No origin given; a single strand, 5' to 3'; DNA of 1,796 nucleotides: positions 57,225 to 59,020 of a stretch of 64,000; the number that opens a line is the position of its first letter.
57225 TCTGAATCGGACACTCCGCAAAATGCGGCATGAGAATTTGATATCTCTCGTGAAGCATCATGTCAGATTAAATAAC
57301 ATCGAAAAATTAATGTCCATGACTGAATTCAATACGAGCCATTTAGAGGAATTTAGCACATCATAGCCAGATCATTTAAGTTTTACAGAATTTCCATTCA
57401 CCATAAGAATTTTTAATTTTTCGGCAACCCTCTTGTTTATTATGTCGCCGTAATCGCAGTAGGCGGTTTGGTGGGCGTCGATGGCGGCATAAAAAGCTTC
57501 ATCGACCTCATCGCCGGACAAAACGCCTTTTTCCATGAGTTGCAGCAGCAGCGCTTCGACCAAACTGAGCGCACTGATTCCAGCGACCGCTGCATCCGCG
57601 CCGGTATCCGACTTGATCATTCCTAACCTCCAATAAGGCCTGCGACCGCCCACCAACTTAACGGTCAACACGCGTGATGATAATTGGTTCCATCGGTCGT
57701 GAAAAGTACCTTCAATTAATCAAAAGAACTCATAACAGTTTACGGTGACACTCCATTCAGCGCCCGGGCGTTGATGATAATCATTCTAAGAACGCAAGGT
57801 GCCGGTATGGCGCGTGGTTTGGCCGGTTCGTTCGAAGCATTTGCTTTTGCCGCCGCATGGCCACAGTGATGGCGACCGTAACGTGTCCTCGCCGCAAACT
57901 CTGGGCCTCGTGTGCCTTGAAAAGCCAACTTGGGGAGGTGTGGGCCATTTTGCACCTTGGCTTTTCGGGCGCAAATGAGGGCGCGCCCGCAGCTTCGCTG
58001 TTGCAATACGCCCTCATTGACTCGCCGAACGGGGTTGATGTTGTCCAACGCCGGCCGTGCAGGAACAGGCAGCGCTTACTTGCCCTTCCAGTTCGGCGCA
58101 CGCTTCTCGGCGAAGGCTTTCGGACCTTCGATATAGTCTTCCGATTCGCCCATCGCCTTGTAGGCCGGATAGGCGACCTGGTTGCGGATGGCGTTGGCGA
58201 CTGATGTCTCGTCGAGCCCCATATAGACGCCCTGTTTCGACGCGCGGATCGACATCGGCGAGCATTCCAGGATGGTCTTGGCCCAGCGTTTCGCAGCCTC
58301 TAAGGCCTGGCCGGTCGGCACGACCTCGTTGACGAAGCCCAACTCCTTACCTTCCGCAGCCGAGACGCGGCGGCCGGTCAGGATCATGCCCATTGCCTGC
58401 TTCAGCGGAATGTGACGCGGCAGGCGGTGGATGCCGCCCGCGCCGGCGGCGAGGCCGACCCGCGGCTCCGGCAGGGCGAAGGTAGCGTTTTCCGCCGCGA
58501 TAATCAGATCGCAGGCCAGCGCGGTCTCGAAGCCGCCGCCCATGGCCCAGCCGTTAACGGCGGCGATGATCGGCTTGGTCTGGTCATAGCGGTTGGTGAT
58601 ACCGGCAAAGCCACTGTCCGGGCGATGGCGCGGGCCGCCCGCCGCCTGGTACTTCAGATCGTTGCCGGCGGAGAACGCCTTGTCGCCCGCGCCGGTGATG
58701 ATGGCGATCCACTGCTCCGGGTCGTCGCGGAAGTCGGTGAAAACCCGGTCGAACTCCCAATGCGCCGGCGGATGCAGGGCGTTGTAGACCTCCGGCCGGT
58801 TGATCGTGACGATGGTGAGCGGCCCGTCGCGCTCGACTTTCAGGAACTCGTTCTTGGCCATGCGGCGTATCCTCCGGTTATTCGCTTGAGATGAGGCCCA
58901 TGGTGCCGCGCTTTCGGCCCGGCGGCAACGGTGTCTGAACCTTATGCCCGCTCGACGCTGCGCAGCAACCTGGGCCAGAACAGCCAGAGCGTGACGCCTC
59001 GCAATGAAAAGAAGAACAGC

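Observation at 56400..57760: AT-rich islet carrying a Crp/Fnr-family regulator convergent with an unknown 82-aa ORF: probable horizontally acquired regulatory cassette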

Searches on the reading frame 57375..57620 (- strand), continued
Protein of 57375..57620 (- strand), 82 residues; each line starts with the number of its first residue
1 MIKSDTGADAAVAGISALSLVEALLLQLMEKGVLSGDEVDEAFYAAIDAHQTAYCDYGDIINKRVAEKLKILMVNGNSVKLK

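Call 89: get_annotated_region(hit=H8, flank=2000)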
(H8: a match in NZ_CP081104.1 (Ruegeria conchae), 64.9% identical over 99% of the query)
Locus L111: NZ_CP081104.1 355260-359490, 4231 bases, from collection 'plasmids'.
description: Ruegeria conchae strain M340 plasmid unnamed1, complete sequence
organism: Ruegeria conchae (NCBI taxid 981384)
taxonomy: Bacteria; Pseudomonadota; Alphaproteobacteria; Rhodobacterales; Roseobacteraceae; Ruegeria; Ruegeria conchae
host: -; source: -; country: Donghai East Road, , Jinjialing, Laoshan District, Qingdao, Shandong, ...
typing (MOB-suite, as given by PLSDB): non-mobilizable
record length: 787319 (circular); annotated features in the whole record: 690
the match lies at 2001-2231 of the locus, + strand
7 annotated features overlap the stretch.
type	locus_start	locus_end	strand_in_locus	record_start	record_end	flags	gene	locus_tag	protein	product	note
CDS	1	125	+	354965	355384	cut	-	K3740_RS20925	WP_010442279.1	hypothetical protein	-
CDS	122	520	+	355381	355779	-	-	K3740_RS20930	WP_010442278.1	hypothetical protein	-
CDS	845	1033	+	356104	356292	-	-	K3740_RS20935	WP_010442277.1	hypothetical protein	-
CDS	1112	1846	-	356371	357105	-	-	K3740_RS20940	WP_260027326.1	Crp/Fnr family transcriptional regulator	GO:0006355 - regulation of DNA-templated transcription [Evidence IEA]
CDS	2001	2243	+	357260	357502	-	-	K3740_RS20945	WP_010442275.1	hypothetical protein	-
CDS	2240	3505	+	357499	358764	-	-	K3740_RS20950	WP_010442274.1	fatty acid desaturase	GO:0006633 - fatty acid biosynthetic process [Evidence IEA]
CDS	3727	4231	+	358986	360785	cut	-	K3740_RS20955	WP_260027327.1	SLC13 family permease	-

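Call 90: get_annotated_region(hit=H10, flank=2000)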
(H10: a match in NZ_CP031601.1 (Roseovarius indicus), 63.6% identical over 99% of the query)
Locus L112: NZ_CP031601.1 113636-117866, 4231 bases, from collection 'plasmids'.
description: Roseovarius indicus strain DSM 26383 plasmid pRIdsm_03, complete sequence
organism: Roseovarius indicus (NCBI taxid 540747)
taxonomy: Bacteria; Pseudomonadota; Alphaproteobacteria; Rhodobacterales; Roseobacteraceae; Roseovarius; Roseovarius indicus
host: -; source: pure culture; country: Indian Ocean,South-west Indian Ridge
typing (MOB-suite, as given by PLSDB): conjugative; replicon rep_cluster_579; relaxase MOBP; mating-pair formation MPF_T
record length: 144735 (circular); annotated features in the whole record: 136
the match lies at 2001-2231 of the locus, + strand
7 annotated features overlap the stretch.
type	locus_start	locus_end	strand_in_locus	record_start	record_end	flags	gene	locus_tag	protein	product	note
CDS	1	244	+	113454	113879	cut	-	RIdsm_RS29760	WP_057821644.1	hypothetical protein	-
CDS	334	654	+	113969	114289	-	-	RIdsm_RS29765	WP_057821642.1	hypothetical protein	-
CDS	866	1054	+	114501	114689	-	-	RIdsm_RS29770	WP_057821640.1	hypothetical protein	-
CDS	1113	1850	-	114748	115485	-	-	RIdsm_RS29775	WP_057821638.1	Crp/Fnr family transcriptional regulator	GO:0006355 - regulation of DNA-templated transcription [Evidence IEA]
CDS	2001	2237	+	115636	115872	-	-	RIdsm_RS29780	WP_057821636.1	hypothetical protein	-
CDS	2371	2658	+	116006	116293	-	-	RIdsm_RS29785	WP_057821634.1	co-chaperone GroES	-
CDS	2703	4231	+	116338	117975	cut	groL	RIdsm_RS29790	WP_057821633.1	chaperonin GroEL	GO:0006457 - protein folding [Evidence IEA]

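Call 91: get_annotated_region(hit=H20, flank=2000)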
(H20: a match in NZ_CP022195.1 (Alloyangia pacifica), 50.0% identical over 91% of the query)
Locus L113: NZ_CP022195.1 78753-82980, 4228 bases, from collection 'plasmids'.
description: Alloyangia pacifica strain YSBP01 plasmid unnamed5, complete sequence
organism: Alloyangia pacifica (NCBI taxid 311180)
taxonomy: Bacteria; Pseudomonadota; Alphaproteobacteria; Rhodobacterales; Roseobacteraceae; Alloyangia; Alloyangia pacifica
host: -; source: cell culture,oil-contaminated sediment; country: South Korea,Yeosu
typing (MOB-suite, as given by PLSDB): non-mobilizable; replicon rep_cluster_378
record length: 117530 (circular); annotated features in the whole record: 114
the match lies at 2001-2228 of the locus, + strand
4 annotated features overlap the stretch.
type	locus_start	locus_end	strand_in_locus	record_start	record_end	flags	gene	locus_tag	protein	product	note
CDS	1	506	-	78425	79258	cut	-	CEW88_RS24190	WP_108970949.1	transglutaminase family protein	-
CDS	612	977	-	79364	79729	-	-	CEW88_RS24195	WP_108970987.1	hypothetical protein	-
CDS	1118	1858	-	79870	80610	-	-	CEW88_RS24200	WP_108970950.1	Crp/Fnr family transcriptional regulator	GO:0006355 - regulation of DNA-templated transcription [Evidence IEA]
CDS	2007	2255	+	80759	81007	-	-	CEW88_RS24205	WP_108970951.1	hypothetical protein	-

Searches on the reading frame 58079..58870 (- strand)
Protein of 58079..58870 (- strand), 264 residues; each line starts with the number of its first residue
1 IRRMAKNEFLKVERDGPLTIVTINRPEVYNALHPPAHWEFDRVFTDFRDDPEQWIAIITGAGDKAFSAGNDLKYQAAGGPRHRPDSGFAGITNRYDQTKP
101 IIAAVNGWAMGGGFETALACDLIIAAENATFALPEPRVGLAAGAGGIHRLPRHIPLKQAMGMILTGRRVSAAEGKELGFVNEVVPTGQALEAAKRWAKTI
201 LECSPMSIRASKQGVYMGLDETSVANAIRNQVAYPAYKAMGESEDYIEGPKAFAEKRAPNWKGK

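Call 6: search_protein_families(library=pfam, proteins=[window:58079-58870:-], max_evalue=0.1)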
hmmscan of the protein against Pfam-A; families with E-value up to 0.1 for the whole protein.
window:58079-58870:- (264 aa): 2 families
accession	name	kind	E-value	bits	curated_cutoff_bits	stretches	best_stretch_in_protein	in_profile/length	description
PF00378.25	ECH_1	-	5.2e-58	196.8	27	1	18-264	6-251/251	Enoyl-CoA hydratase/isomerase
PF16113.10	ECH_2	-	4.6e-29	102.4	27.2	1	19-188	2-176/335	Enoyl-CoA hydratase/isomerase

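Call 7: search_protein_families(library=ncbifam, proteins=[window:58079-58870:-], max_evalue=0.1)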
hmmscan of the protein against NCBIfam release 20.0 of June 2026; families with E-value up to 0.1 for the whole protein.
window:58079-58870:- (264 aa): 75 families (the best 25 are shown)
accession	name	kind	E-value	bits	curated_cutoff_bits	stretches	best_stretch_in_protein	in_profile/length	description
NF042430.2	EnCoAhydt_DpgD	equivalog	1.6e-81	273.6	400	1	13-263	2-257/258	enoyl-CoA-hydratase DpgD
NF006100.0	PRK08252.1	subfamily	4.3e-70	236.2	282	1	8-264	3-254/254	crotonase/enoyl-CoA hydratase family protein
NF002936.2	PRK03580.1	equivalog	1.7e-66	224.2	500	1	8-264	3-261/261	crotonobetainyl-CoA hydratase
NF051848.1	EnCoAHydtEchA19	equivalog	1.4e-65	221.4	400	1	11-264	3-258/258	enoyl-CoA hydratase EchA19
NF006566.0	PRK09076.1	subfamily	7.6e-52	176.5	286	1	7-262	4-258/260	enoyl-CoA hydratase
NF005802.0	PRK07657.1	equivalog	8e-52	176.3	363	1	18-264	14-260/260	enoyl-CoA hydratase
NF005864.0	PRK07799.1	equivalog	5.6e-51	173.3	316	1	4-263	4-265/266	crotonase/enoyl-CoA hydratase family protein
NF006007.0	PRK08138.1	subfamily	4.5e-50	170.4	355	1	13-264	12-261/261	enoyl-CoA hydratase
NF006108.0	PRK08259.1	equivalog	5.5e-48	163.7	273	1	9-255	4-246/256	crotonase/enoyl-CoA hydratase family protein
NF004475.0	PRK05809.1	subfamily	1.2e-47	162.6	394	1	10-264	6-260/260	short-chain-enoyl-CoA hydratase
NF004517.0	PRK05862.1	equivalog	1.7e-47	162.1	396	1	7-262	3-255/257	enoyl-CoA hydratase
NF004840.0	PRK06190.1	equivalog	5.1e-47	160.7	253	1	7-233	3-230/260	enoyl-CoA hydratase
NF004634.0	PRK05980.1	equivalog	1.3e-45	155.8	375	1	11-262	6-261/263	crotonase/enoyl-CoA hydratase family protein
NF007239.0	PRK09674.1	equivalog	5.2e-45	153.9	371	1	12-264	8-257/257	2,3-dehydroadipyl-CoA hydratase PaaF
NF004781.0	PRK06127.1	subfamily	9.8e-45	153.3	291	1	5-264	8-269/269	enoyl-CoA hydratase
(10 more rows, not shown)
